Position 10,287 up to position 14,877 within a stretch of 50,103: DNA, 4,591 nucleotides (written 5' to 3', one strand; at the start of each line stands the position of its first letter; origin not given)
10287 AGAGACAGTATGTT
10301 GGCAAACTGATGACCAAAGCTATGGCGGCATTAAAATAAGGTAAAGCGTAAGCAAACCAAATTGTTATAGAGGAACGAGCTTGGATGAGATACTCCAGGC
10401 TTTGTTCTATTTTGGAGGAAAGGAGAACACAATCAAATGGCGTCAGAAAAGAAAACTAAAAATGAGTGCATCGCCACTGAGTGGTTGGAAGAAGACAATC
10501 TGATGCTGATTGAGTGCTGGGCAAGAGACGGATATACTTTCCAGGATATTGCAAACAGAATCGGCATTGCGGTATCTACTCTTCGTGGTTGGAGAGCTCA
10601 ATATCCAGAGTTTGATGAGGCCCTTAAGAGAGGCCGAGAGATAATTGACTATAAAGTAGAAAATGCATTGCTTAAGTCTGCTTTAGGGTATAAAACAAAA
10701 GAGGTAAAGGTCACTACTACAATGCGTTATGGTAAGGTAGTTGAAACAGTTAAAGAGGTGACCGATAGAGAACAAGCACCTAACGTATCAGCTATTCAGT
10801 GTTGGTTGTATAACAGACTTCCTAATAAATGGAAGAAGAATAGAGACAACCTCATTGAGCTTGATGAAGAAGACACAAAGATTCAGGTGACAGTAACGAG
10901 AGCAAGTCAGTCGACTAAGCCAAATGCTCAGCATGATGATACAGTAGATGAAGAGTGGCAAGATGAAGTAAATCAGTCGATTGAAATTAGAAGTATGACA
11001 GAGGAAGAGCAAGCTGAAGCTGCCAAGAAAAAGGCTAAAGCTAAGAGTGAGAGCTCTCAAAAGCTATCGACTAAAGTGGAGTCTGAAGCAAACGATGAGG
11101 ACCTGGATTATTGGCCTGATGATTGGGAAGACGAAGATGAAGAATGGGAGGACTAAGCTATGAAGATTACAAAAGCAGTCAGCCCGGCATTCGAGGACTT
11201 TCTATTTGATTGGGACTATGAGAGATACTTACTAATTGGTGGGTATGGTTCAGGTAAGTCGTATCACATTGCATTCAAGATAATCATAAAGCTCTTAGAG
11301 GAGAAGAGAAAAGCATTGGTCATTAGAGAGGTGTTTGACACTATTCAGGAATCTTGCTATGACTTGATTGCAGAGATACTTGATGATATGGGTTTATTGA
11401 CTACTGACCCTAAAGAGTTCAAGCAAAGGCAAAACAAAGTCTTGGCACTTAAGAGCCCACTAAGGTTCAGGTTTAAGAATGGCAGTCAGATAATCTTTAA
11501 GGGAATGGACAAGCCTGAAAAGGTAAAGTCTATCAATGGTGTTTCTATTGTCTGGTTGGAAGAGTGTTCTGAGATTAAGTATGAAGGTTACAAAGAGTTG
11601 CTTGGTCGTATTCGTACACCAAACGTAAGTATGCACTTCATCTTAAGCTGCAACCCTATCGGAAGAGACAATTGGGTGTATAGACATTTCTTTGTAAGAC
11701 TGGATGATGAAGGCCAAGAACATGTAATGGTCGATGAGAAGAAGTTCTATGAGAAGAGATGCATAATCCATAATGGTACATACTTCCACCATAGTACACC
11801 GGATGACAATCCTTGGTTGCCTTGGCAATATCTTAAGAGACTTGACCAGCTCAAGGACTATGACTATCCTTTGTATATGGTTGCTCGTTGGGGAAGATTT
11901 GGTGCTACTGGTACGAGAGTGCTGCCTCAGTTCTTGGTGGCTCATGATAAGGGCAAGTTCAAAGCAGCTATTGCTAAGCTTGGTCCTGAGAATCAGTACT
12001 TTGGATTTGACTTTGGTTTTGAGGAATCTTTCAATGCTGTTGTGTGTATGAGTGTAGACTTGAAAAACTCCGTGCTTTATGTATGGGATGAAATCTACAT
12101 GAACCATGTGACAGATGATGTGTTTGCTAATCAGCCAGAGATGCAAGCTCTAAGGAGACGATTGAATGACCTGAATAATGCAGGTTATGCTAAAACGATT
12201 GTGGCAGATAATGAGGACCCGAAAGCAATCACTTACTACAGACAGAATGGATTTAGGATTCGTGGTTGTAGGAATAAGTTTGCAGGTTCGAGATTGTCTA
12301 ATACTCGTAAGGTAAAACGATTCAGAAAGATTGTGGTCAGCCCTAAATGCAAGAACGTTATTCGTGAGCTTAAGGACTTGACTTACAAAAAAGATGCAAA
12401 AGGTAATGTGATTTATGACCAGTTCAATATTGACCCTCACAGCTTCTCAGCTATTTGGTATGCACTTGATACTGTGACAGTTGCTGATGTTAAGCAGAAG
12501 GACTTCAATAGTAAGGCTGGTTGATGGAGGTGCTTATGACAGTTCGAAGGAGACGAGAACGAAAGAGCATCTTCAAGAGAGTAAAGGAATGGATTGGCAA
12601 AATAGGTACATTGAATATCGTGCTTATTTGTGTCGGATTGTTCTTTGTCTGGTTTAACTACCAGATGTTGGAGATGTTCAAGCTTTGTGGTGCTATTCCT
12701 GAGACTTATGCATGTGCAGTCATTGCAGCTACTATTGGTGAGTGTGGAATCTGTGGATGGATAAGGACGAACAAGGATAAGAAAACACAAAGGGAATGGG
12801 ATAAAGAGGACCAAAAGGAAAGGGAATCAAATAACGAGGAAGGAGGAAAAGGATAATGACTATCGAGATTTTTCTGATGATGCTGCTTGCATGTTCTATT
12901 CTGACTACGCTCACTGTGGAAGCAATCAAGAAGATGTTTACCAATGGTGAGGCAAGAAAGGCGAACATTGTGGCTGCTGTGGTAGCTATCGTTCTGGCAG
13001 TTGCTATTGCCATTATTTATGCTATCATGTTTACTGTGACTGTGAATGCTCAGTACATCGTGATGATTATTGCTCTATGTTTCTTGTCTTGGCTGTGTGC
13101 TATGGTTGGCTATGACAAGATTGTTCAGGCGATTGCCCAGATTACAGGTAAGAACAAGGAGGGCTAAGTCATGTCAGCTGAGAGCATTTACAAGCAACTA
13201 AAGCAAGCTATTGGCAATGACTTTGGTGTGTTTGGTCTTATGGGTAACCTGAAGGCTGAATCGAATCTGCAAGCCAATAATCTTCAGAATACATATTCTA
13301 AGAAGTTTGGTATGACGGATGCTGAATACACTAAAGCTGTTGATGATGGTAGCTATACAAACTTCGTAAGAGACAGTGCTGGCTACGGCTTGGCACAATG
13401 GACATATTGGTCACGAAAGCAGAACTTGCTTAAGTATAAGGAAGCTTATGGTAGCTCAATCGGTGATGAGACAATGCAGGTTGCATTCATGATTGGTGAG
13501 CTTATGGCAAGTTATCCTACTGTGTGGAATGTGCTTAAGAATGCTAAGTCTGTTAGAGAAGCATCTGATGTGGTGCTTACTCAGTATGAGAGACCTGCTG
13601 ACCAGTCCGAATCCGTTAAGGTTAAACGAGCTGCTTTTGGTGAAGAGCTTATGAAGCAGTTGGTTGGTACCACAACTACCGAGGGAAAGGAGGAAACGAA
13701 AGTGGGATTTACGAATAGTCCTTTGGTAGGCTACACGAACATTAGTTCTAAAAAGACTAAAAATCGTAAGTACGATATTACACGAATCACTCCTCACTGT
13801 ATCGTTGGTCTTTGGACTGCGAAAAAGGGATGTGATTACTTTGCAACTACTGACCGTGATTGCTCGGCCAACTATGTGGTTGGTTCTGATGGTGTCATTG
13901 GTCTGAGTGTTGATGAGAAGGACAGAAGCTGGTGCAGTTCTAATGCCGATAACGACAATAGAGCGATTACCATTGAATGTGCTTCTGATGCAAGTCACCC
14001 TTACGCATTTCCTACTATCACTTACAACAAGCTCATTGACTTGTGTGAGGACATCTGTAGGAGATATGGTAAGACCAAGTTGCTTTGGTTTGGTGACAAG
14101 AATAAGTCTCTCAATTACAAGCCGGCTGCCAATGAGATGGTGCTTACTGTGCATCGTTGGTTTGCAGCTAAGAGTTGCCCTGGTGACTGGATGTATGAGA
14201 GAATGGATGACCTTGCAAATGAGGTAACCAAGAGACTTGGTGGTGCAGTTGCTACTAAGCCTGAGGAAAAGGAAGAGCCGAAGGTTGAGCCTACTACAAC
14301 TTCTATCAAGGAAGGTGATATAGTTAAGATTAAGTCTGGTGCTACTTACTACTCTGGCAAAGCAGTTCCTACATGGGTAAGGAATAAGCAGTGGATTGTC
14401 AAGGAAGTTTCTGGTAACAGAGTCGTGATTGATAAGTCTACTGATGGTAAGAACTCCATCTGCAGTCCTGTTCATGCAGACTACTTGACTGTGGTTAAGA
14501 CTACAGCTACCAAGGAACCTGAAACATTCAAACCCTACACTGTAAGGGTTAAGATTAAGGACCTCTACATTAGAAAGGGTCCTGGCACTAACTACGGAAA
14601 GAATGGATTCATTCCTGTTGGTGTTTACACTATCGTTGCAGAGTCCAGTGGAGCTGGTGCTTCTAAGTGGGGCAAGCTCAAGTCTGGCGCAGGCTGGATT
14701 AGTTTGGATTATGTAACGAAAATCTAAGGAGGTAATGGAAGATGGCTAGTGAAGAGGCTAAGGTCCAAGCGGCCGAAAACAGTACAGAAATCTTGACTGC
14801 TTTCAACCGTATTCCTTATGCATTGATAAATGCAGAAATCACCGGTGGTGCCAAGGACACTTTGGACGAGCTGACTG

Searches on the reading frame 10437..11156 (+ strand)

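Call 12: search_protein_families(library=phrogs, proteins=[window:10437-11156:+])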
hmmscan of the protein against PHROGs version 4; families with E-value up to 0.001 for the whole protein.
window:10437-11156:+ (239 aa): 6 families
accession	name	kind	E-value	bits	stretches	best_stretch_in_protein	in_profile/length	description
phrog_309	-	head and packaging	7.6e-39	135.5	1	14-194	139-313/319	terminase small subunit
phrog_28310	-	unknown function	1.7e-15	58.1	1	16-81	7-72/76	-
phrog_23444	-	head and packaging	5.7e-06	27.4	1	39-135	4-101/126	terminase small subunit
phrog_26539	-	unknown function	1.8e-05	25.3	1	31-93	31-93/241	-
phrog_2538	-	head and packaging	0.00055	21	1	18-80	4-69/129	terminase small subunit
phrog_3064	-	head and packaging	0.00068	20.1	1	34-70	83-119/175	terminase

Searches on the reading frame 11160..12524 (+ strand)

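Call 12: search_protein_families(library=phrogs, proteins=[window:11160-12524:+])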
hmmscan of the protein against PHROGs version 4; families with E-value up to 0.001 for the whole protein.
window:11160-12524:+ (454 aa): 7 families
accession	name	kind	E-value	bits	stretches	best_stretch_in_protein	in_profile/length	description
phrog_2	-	head and packaging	1.1e-43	151.1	1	11-441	267-594/807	terminase large subunit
phrog_3717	-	head and packaging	8.5e-42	144.5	2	1-183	5-183/277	terminase large subunit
phrog_5653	-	head and packaging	1e-17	65.5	1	278-448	31-189/199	terminase large subunit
phrog_979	-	head and packaging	9.9e-15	55.2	1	19-213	164-348/642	terminase large subunit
phrog_6672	-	head and packaging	1.2e-11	45.4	1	339-441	28-131/145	terminase large subunit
phrog_8711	-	head and packaging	3.3e-08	34.5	1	1-79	7-85/89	terminase large subunit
phrog_22023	-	unknown function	2.3e-07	32.2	1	194-316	40-150/153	-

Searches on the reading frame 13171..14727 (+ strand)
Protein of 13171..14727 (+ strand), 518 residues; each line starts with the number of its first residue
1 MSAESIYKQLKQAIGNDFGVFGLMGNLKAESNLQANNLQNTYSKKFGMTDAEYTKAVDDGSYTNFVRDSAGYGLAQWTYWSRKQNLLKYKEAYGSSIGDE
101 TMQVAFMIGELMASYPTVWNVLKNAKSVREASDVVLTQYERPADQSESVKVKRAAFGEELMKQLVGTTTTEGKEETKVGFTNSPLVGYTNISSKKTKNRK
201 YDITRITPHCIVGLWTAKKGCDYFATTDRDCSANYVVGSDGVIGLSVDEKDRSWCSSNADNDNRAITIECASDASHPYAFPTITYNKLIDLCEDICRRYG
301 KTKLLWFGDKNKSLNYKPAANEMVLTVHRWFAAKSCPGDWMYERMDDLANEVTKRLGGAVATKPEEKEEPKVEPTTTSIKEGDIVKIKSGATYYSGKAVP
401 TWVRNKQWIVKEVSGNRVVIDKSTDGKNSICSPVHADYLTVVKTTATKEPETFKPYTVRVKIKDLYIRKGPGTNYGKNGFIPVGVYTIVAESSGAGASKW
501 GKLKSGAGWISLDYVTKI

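Call 12: search_protein_families(library=phrogs, proteins=[window:13171-14727:+])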
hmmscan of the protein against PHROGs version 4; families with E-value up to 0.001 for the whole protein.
window:13171-14727:+ (518 aa): 14 families
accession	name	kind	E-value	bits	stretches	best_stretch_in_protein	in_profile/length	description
phrog_20388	-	lysis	6.3e-125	419.2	1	4-360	10-363/527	endolysin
phrog_7698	-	lysis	6.1e-54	184.9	1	181-380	2-181/316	endolysin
phrog_1794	-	lysis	6e-46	158.4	1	177-517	27-329/336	amidase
phrog_833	-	lysis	1e-16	62.5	1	184-484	9-280/294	endolysin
phrog_19265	-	unknown function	1.1e-16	62.4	1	202-352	23-159/293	-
phrog_1493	-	lysis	4.1e-13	50.3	1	197-449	28-221/394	endolysin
phrog_14048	-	lysis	1.2e-12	49.2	1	226-383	52-200/305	endolysin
phrog_18955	-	unknown function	4.3e-07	29.9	1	440-516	192-262/483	-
phrog_8949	-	unknown function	1.1e-06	29.4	1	3-125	336-428/557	-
phrog_9570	-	tail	2.9e-06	27.5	1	22-206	499-662/689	tail length tape measure protein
phrog_512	-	unknown function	2.1e-05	25.2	1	69-111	108-150/199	-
phrog_4018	-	lysis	2.5e-05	25.1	0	222-275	51-103/285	amidase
phrog_11037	-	unknown function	3.2e-05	24.3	1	67-184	60-172/365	-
phrog_435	-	lysis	0.00059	19.9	0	444-517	495-555/556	endolysin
